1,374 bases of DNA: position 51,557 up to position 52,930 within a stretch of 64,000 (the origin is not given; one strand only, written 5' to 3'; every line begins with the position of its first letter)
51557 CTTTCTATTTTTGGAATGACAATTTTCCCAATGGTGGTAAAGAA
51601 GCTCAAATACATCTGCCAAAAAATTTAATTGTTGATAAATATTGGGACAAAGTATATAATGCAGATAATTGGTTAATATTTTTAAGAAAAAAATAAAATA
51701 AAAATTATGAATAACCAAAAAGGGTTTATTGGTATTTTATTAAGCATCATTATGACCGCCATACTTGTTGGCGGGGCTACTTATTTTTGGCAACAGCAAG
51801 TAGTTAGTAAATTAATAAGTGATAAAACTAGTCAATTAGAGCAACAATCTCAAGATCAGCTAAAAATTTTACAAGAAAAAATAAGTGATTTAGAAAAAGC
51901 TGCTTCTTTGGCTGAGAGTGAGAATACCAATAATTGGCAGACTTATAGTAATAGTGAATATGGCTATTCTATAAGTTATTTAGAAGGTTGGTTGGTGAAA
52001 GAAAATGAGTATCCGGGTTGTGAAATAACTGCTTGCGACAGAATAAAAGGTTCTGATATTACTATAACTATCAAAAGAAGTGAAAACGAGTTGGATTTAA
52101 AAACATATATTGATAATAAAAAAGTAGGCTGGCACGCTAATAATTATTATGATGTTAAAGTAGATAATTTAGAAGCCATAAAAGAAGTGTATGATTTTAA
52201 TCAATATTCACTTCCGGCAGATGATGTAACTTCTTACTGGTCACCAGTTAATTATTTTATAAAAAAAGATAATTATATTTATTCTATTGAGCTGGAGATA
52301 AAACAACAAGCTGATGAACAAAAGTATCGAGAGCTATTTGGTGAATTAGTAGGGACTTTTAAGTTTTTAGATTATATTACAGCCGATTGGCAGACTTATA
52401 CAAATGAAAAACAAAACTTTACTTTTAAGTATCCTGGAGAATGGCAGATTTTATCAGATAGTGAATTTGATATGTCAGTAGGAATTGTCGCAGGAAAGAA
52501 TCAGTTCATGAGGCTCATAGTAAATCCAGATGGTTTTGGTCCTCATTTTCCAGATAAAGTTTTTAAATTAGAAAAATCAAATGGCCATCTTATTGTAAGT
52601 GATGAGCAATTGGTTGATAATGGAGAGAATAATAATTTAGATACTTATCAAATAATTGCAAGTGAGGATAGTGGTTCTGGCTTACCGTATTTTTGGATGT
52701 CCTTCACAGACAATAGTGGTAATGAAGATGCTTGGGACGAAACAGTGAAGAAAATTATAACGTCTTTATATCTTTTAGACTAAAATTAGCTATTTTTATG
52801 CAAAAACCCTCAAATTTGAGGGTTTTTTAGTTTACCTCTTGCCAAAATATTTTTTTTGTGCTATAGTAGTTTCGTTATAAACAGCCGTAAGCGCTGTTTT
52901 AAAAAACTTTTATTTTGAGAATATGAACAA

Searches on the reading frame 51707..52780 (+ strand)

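Call 26: search_protein_families(library=pfam, proteins=[window:51707-52780:+], max_evalue=0.00001)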
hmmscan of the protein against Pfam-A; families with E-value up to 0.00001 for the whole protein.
window:51707-52780:+ (358 aa): 1 family
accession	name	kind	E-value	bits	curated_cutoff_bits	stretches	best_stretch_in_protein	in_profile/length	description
PF18933.6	PsbP_2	-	4.1e-09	37.2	27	0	54-206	17-173/184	PsbP-like protein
